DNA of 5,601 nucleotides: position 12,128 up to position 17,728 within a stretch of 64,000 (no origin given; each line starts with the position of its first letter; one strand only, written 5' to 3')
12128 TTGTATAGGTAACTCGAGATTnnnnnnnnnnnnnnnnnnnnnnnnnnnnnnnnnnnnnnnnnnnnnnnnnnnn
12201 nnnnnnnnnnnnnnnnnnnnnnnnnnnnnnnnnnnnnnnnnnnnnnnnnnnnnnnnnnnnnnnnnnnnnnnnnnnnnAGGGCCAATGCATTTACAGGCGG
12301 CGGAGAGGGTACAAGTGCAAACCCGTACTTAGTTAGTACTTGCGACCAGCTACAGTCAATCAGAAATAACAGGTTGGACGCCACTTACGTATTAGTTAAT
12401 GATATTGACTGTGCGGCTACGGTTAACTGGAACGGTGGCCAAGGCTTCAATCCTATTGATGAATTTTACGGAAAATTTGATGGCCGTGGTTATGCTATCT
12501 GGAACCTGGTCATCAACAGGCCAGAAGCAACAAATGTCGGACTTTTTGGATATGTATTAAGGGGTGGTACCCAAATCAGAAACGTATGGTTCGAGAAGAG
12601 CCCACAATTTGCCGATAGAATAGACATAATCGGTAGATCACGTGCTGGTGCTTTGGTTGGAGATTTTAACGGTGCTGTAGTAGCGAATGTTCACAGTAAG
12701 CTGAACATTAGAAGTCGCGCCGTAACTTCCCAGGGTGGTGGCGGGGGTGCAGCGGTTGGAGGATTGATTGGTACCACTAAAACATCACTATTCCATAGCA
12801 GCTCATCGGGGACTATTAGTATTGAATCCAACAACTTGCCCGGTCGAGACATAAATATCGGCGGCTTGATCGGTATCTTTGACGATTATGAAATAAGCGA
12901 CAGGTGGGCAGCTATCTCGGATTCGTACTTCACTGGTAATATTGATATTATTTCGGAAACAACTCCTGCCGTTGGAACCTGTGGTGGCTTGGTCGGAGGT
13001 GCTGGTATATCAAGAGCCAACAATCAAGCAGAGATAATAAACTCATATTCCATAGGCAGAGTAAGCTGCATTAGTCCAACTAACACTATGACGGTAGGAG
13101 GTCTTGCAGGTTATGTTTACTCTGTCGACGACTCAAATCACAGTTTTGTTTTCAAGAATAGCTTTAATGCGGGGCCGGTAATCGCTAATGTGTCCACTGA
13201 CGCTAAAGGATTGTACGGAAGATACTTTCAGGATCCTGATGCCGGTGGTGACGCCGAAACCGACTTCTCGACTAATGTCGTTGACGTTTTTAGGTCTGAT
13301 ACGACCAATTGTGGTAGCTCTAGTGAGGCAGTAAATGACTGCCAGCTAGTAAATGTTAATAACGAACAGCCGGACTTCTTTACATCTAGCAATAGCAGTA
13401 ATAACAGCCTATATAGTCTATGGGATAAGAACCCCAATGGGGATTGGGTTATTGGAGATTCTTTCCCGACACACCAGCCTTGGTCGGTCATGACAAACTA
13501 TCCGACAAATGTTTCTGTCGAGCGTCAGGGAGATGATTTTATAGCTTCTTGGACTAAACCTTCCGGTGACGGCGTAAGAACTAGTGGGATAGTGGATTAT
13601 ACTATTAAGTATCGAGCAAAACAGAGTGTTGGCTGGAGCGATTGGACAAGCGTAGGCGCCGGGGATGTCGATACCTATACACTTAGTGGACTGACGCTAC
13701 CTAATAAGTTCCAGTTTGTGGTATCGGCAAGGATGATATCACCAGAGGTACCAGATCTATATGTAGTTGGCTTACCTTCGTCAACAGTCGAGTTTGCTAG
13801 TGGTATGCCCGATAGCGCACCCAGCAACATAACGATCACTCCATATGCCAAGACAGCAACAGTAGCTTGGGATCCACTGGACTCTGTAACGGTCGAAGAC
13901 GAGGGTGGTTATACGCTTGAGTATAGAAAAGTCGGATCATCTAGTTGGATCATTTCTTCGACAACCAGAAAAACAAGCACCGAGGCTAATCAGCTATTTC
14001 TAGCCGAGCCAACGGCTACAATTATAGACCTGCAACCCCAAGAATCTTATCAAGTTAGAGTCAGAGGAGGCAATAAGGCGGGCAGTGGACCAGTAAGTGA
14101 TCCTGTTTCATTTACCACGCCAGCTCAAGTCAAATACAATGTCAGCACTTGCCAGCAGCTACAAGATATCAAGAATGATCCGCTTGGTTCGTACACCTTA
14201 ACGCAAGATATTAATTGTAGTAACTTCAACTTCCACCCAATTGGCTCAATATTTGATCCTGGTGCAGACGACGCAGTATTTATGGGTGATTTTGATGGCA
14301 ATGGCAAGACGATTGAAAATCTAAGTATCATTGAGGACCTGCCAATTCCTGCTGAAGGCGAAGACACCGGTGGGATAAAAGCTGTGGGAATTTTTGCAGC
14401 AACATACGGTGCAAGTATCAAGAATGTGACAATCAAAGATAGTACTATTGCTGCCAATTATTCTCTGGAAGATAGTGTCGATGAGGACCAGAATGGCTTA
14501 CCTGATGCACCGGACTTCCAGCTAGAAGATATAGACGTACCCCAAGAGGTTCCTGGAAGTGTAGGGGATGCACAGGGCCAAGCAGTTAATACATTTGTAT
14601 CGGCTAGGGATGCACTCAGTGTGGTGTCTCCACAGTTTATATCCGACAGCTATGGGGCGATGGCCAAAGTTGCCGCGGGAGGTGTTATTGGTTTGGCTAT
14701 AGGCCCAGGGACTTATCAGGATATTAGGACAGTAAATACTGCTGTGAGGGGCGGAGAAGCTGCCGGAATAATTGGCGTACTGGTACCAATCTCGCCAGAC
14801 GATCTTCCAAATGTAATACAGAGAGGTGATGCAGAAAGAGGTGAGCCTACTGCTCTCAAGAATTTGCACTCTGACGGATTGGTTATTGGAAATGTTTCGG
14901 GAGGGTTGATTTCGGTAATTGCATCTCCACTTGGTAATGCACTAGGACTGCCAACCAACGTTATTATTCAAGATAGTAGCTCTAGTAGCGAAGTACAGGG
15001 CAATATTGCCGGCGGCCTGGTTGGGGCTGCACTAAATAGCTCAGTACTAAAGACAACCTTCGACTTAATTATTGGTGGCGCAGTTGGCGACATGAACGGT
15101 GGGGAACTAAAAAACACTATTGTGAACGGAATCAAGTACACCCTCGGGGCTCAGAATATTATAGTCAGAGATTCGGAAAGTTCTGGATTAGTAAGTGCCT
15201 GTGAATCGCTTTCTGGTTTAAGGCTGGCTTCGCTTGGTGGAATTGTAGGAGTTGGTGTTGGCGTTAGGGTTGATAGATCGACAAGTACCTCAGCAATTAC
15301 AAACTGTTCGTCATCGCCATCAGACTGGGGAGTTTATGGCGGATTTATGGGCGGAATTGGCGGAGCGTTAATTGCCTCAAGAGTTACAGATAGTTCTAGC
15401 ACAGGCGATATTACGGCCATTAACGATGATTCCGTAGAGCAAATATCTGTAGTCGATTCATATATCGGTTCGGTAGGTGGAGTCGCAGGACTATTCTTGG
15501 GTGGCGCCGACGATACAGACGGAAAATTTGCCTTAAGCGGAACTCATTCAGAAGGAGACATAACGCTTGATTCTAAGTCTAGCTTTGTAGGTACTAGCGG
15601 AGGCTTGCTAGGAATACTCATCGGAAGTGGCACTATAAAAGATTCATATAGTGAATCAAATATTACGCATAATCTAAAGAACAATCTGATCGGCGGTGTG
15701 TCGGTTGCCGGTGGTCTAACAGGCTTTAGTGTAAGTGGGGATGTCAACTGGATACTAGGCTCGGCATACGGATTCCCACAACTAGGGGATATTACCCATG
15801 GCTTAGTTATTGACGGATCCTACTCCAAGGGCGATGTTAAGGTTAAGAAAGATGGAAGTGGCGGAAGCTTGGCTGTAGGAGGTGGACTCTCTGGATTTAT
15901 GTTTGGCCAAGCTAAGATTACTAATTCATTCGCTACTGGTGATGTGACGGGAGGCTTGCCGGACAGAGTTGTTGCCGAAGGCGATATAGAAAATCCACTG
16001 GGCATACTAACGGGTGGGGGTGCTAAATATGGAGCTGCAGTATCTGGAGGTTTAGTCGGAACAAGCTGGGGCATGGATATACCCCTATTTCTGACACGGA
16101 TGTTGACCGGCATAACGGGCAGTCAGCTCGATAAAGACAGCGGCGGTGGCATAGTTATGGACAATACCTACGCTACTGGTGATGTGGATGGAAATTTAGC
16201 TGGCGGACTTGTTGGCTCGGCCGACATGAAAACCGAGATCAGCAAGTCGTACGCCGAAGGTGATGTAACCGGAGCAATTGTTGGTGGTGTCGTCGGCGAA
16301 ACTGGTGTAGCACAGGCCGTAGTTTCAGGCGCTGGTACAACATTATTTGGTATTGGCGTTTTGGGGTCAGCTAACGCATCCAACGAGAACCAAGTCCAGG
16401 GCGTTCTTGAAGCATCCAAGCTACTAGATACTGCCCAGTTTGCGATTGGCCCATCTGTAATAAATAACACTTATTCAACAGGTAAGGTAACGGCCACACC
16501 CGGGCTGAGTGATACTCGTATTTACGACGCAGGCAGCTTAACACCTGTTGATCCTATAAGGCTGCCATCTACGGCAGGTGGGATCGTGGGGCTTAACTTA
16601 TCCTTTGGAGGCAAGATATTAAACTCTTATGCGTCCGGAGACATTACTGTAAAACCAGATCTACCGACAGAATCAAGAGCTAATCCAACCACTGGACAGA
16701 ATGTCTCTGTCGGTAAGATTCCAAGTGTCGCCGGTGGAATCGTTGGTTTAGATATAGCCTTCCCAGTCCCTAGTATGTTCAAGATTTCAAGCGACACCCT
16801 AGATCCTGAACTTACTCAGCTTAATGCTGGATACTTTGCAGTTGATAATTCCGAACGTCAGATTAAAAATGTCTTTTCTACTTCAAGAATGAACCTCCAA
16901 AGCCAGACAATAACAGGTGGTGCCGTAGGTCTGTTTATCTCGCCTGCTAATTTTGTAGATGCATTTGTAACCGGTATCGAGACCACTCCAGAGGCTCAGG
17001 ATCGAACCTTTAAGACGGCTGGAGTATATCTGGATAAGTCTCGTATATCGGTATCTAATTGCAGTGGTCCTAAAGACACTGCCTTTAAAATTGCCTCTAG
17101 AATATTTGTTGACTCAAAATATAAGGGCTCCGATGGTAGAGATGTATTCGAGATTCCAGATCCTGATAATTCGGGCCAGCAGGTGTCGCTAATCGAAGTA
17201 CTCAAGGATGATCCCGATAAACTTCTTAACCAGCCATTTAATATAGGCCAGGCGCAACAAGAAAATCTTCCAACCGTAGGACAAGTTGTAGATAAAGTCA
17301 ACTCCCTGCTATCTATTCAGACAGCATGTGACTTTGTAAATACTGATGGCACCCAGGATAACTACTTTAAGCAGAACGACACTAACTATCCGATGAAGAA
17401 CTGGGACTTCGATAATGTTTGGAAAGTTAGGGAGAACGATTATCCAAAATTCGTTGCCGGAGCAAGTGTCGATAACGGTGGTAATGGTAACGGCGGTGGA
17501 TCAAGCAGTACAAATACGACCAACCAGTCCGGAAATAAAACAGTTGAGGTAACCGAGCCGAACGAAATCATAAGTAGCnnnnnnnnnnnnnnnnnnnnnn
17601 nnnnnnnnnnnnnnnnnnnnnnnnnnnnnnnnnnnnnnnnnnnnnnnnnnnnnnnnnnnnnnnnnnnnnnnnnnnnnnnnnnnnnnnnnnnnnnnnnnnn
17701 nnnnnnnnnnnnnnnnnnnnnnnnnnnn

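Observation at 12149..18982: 2277-aa GLUG/FN3 adhesin-like protein is a membrane histidine kinase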

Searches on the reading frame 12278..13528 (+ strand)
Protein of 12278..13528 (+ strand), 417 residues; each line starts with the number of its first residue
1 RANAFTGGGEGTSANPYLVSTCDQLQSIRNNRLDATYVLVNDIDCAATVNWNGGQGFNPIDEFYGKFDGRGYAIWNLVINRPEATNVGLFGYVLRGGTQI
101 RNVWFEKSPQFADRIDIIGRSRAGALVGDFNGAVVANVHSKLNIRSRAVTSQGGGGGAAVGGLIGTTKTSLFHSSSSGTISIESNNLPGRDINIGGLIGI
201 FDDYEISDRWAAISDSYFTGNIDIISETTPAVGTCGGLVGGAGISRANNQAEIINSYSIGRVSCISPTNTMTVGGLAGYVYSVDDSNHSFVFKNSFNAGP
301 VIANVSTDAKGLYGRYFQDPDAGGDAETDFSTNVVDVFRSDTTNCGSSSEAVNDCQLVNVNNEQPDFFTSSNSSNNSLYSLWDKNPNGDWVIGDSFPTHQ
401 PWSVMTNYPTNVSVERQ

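Call 87: search_protein_families(library=pfam, proteins=[window:12278-13528:+], max_evalue=1)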
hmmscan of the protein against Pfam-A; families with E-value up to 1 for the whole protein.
window:12278-13528:+ (417 aa): 1 family
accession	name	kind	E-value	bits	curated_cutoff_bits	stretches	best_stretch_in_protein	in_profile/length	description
PF07581.17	Glug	-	1.5e-05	25.5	20.5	2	156-181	1-28/28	The GLUG motif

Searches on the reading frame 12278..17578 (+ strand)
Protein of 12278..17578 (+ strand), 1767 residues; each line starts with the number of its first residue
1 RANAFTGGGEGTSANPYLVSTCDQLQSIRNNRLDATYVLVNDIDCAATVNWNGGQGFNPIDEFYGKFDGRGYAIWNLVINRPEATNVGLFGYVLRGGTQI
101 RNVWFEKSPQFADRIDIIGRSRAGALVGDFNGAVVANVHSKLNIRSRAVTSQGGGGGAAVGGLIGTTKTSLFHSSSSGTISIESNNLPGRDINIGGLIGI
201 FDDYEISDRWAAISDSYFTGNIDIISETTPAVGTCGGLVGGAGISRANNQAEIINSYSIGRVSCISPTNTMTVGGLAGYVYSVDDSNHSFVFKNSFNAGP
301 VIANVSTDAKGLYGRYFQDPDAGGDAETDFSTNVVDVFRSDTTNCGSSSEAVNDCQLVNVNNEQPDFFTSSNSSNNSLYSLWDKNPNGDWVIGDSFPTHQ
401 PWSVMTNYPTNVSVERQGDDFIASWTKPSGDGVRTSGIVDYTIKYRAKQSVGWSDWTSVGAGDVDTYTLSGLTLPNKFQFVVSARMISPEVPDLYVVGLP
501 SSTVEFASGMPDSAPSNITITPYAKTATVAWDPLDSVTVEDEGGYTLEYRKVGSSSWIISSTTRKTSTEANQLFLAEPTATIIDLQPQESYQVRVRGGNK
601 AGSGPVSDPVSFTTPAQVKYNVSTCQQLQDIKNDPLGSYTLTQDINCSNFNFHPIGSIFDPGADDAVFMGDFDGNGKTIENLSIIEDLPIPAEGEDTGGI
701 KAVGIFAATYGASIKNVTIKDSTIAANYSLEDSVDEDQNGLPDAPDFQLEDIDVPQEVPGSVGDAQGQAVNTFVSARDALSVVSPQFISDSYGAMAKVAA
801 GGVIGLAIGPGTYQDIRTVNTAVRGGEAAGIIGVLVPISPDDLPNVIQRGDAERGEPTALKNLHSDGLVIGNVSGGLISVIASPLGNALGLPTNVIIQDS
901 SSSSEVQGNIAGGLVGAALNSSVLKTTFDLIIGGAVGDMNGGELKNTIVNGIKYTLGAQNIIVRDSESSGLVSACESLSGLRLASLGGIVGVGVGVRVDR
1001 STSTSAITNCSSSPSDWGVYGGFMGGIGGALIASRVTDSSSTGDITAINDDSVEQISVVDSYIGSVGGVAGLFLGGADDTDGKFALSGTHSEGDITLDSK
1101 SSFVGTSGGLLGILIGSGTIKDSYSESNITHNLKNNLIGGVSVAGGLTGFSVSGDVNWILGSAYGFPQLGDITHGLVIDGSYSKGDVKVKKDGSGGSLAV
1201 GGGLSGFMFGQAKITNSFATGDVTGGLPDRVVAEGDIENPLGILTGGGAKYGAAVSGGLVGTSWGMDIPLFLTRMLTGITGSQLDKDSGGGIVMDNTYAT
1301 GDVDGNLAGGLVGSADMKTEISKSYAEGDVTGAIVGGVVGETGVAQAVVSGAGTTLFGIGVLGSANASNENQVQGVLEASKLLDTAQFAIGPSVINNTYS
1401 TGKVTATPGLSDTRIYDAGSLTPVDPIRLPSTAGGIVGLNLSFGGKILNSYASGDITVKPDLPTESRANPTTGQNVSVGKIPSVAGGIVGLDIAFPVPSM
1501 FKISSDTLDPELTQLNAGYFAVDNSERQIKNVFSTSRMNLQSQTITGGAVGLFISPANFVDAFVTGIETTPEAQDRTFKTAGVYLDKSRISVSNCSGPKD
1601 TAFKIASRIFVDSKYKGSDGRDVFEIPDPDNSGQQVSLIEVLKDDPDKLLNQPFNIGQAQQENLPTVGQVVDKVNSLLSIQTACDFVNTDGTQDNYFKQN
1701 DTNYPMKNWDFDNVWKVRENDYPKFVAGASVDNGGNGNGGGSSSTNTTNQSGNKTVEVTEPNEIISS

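Call 28: find_homologous_proteins(query=window:12278-17578:+, max_evalue=0.00001)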
Query window:12278-17578:+ (1767 aa): 701 proteins with E <= 0.00001 among 8000 candidates; the best 120 are listed.
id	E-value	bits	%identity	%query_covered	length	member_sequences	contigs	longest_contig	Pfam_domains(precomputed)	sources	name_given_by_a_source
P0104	0.0e+0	3908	100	100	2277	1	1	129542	PF25059.2,PF02518.32,PF00041.28,PF16656.12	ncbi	-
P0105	0.0e+0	1713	48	99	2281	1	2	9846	PF25059.2,PF02518.32,PF00041.28,PF16656.12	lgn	-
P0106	0.0e+0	1711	49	98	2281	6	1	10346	PF02518.32,PF00041.28,PF16656.12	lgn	-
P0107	0.0e+0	1684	48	98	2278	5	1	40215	PF02518.32,PF00041.28,PF16656.12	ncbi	-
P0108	0.0e+0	1205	41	98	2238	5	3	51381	PF25059.2,PF02518.32,PF00041.28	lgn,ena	-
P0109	1.2e-286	973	35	98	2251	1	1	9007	PF25059.2,PF02518.32,PF00041.28,PF16656.12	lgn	-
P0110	5.3e-279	947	36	98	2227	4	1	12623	PF25059.2,PF02518.32,PF00041.28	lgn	-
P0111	2.2e-270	919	35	98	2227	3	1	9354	PF25059.2,PF02518.32,PF00041.28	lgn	-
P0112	5.6e-264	898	34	98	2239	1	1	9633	PF02518.32,PF00041.28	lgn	-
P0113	9.1e-260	884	35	98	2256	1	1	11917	PF02518.32,PF00041.28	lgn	-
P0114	5.0e-238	812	34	98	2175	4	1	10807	PF21605.4,PF25059.2,PF02518.32,PF00041.28,PF16656.12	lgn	-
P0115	6.9e-232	791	34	99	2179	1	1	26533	PF21605.4,PF25059.2,PF02518.32,PF00041.28,PF16656.12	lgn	-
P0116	1.3e-230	787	33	99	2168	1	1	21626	PF21605.4,PF25059.2,PF02518.32,PF00041.28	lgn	-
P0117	1.8e-223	763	34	99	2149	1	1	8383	PF25059.2,PF02518.32,PF00041.28,PF16656.12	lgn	-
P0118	2.1e-197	677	32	98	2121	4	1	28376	PF25059.2,PF02518.32,PF00041.28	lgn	-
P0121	1.4e-161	558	30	100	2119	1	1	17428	PF02518.32,PF00041.28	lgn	-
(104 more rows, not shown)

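Call 30: find_encoding_contigs(protein=P0104, flank=1000, max_places=3)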
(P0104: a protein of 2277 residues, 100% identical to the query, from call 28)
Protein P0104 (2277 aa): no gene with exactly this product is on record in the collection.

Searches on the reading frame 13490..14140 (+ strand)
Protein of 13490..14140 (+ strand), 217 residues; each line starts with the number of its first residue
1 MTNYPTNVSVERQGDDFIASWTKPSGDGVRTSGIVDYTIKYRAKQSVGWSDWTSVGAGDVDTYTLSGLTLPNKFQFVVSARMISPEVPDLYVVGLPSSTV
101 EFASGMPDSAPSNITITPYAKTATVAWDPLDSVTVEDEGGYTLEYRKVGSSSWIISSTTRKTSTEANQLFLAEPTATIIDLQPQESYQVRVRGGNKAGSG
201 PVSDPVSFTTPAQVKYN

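Call 87: search_protein_families(library=pfam, proteins=[window:13490-14140:+], max_evalue=1)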
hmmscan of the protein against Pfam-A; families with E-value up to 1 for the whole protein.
window:13490-14140:+ (217 aa): 5 families
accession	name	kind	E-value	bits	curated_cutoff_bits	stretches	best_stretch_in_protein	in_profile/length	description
PF00041.27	fn3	-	1.8e-17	63.7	25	2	109-208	1-83/84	Fibronectin type III domain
PF25059.1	FN3_DSCAM-DSCAML_C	-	7.3e-09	36.3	39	1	141-200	23-71/89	DSCAM/DSCAML C-terminal Fn3-like domain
PF16656.11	Pur_ac_phosph_N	-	2.2e-08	35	30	1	113-210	3-93/93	Purple acid Phosphatase, N-terminal domain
PF01108.23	Tissue_fac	-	0.00025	21.3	27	1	101-165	15-78/107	Tissue factor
PF25788.1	Ig_Rha78A_N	-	0.031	15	27.4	1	179-210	69-101/105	Rha78A-like, N-terminal immunoglobulin domain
